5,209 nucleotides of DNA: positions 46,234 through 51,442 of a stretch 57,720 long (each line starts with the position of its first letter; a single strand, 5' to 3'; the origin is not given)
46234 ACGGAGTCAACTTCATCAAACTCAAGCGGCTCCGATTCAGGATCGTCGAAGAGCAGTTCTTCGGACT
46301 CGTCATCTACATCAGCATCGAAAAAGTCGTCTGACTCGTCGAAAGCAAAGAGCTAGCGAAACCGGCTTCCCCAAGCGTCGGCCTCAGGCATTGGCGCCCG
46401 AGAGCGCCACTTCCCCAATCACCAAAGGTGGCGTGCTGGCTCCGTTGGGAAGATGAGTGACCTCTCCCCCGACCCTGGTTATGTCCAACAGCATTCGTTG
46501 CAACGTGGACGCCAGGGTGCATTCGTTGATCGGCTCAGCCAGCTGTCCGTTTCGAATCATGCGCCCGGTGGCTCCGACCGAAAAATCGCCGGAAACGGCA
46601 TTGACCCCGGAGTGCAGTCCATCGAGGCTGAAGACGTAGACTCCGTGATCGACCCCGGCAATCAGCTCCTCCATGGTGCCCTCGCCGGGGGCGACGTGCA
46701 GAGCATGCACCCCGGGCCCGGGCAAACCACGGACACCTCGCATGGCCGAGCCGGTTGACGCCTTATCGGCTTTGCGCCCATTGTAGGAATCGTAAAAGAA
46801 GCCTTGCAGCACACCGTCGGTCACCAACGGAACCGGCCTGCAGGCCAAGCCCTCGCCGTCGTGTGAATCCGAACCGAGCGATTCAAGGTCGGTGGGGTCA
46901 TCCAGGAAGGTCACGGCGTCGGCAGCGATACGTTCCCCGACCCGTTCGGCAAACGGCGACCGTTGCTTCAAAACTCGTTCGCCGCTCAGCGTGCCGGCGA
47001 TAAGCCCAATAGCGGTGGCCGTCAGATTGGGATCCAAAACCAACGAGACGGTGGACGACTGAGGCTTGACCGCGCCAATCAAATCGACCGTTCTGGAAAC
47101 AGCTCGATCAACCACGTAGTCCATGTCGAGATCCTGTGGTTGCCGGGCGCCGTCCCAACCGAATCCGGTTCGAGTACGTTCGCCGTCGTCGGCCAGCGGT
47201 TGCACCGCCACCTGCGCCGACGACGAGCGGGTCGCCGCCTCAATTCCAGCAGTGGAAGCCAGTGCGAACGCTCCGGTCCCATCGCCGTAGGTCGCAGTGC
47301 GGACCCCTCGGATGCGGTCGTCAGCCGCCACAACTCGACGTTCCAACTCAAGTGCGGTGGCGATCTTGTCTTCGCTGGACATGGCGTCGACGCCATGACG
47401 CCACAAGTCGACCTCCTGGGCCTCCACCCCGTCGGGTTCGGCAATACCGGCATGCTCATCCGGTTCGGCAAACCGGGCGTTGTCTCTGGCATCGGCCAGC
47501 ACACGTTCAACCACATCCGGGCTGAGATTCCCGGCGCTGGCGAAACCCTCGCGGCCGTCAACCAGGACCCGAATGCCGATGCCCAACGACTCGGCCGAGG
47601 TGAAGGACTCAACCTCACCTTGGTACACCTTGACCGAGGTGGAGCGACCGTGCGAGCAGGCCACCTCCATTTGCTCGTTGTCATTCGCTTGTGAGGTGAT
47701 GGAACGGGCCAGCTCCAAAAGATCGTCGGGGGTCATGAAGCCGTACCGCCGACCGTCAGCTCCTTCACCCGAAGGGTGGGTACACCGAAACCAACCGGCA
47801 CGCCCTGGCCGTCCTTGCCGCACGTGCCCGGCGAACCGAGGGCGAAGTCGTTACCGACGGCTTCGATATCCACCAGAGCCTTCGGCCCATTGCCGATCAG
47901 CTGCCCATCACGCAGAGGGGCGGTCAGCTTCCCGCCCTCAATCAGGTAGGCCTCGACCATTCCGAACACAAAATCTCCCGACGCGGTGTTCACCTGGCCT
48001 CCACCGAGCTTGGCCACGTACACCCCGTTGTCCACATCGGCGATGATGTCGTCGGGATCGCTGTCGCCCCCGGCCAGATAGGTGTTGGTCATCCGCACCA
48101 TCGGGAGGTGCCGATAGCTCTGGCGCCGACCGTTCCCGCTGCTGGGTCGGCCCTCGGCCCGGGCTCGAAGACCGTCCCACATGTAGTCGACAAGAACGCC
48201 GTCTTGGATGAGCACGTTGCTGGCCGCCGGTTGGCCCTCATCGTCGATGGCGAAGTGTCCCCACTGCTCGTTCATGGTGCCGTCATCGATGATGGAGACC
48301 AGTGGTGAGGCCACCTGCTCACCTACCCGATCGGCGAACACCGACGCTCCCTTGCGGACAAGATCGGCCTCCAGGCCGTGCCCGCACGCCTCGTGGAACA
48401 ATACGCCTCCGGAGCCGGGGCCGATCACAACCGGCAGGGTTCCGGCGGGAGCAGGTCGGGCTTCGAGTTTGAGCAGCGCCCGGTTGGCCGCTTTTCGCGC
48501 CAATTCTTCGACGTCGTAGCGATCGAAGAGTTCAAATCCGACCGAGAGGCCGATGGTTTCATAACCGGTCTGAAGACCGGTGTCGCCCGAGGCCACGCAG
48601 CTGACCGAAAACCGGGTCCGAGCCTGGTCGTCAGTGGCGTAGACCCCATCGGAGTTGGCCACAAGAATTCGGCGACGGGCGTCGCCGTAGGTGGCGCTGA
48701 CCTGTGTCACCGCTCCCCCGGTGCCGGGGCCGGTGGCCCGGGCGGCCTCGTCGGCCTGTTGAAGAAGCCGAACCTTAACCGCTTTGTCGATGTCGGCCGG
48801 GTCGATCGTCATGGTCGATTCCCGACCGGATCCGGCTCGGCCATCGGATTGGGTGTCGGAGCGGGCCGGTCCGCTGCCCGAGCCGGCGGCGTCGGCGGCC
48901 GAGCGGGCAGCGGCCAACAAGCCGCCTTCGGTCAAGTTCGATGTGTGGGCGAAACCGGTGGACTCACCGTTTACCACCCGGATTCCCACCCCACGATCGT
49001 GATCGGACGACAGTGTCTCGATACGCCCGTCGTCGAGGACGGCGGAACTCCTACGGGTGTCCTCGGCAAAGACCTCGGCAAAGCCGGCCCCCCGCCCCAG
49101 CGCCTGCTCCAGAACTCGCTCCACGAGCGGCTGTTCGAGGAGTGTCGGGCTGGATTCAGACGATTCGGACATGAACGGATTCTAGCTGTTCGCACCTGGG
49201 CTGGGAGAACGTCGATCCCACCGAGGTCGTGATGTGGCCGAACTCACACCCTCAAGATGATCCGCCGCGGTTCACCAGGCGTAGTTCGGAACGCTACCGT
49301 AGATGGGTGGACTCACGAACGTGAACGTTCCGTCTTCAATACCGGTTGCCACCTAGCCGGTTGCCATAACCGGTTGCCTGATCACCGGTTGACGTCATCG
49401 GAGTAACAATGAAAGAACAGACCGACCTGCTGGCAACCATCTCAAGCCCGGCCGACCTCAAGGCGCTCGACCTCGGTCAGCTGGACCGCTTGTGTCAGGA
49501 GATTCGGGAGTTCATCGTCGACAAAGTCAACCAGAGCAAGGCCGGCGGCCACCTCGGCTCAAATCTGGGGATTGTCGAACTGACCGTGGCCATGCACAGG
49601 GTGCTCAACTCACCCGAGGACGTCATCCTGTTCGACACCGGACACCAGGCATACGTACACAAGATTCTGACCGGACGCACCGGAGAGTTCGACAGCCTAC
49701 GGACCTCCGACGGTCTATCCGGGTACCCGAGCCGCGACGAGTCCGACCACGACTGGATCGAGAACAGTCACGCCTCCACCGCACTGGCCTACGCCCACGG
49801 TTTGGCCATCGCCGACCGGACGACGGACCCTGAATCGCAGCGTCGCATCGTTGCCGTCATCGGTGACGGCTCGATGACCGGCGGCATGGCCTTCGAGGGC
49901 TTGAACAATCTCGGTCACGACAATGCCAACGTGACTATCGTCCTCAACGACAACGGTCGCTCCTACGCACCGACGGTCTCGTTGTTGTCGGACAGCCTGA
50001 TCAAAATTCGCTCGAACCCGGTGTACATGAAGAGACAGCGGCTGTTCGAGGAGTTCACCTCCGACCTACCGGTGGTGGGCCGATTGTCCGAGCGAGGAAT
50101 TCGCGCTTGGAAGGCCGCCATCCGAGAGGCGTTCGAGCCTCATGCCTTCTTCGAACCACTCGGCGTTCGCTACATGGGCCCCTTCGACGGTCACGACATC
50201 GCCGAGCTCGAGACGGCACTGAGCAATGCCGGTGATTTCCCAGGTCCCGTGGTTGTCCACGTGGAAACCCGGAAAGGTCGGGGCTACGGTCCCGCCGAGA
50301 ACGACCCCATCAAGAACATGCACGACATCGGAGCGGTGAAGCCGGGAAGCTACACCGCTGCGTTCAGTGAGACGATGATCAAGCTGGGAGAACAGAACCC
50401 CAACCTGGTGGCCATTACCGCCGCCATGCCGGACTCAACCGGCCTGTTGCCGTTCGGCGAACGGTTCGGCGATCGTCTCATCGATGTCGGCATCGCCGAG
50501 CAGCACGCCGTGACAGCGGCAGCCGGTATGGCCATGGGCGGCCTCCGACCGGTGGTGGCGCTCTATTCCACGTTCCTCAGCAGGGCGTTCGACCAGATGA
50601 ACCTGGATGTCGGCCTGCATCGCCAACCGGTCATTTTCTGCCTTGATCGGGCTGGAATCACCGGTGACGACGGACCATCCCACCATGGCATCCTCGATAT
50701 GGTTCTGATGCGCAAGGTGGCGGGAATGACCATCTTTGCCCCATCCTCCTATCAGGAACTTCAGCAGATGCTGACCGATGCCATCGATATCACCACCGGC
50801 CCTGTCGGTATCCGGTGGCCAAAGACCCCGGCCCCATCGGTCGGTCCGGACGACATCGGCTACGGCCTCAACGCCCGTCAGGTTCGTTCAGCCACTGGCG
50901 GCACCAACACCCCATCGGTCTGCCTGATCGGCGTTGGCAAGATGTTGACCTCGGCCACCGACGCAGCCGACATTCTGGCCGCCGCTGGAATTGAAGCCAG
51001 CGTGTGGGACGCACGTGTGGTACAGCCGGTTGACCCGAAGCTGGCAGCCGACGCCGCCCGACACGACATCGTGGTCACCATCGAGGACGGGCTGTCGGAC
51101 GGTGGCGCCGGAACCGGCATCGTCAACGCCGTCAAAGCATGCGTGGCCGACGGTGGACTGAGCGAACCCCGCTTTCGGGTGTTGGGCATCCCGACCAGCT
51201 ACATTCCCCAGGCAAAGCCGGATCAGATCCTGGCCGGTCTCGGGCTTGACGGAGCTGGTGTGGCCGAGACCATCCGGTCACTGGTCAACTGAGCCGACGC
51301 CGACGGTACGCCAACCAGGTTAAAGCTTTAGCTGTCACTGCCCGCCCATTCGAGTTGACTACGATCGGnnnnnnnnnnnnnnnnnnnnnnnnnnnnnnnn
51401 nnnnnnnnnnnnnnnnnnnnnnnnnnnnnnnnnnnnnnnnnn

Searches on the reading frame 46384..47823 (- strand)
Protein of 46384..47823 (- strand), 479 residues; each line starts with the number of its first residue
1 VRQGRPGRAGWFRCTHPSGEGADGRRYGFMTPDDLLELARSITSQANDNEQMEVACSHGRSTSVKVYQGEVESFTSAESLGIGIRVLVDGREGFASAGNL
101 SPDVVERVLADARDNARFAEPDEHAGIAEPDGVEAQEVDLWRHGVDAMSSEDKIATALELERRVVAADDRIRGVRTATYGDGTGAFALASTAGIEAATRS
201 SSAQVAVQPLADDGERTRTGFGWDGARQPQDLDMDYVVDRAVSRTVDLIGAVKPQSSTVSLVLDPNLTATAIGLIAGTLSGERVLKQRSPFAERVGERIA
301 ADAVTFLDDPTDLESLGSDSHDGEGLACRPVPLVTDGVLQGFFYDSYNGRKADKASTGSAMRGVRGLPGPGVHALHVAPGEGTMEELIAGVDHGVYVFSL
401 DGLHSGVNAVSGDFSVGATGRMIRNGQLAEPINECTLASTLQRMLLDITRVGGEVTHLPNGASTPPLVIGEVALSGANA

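Call 68: search_protein_families(library=pfam, proteins=[window:46384-47823:-], max_evalue=0.00001)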
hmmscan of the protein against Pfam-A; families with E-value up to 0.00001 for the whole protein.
window:46384-47823:- (479 aa): 3 families
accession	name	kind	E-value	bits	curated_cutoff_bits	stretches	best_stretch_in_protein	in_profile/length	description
PF19289.4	PmbA_TldD_3rd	-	1e-57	195.3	22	1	257-476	2-220/220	PmbA/TldA metallopeptidase C-terminal domain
PF01523.21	PmbA_TldD_1st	-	6.3e-14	52.3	20.9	1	53-116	2-65/65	PmbA/TldA metallopeptidase domain 1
PF19290.4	PmbA_TldD_2nd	-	1.4e-11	45.2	20.9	1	146-248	4-108/109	PmbA/TldA metallopeptidase central domain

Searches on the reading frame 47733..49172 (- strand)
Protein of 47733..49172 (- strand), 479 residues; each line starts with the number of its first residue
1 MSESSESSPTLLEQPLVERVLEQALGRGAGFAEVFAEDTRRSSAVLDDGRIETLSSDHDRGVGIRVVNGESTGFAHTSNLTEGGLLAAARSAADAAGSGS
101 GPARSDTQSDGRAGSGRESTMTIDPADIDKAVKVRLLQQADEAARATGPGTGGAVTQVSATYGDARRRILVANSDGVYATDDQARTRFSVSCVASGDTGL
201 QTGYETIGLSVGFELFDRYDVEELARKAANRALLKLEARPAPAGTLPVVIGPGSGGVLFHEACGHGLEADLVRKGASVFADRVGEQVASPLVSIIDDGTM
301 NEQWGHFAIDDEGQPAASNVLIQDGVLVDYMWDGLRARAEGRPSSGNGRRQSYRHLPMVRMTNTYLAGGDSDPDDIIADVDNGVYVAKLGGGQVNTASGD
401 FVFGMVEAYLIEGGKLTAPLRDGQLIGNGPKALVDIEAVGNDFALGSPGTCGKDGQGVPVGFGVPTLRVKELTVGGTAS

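Call 68: search_protein_families(library=pfam, proteins=[window:47733-49172:-], max_evalue=0.00001)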
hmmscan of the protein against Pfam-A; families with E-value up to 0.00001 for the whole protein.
window:47733-49172:- (479 aa): 3 families
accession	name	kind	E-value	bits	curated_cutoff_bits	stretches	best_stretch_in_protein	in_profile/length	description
PF19289.4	PmbA_TldD_3rd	-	3.6e-67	226.2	22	1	244-476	2-220/220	PmbA/TldA metallopeptidase C-terminal domain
PF19290.4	PmbA_TldD_2nd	-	7.9e-21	75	20.9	1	124-236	2-109/109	PmbA/TldA metallopeptidase central domain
PF01523.21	PmbA_TldD_1st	-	6.1e-17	62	20.9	1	32-96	1-65/65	PmbA/TldA metallopeptidase domain 1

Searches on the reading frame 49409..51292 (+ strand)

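Call 68: search_protein_families(library=pfam, proteins=[window:49409-51292:+], max_evalue=0.00001)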
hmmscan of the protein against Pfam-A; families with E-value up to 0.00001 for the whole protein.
window:49409-51292:+ (627 aa): 4 families
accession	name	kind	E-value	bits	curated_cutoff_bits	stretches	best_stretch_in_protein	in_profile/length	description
PF13292.11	DXP_synthase_N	-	1.4e-98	330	21.2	1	8-287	1-274/274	1-deoxy-D-xylulose-5-phosphate synthase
PF02779.29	Transket_pyr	-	1.1e-40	139.6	27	1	314-473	4-170/174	Transketolase, pyrimidine binding domain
PF02780.25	Transketolase_C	-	9e-18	64.8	25.9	1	502-617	10-123/124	Transketolase, C-terminal domain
PF02775.26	TPP_enzyme_C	-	1.6e-06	28.4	21.9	0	116-184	21-84/151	Thiamine pyrophosphate enzyme, C-terminal TPP binding domain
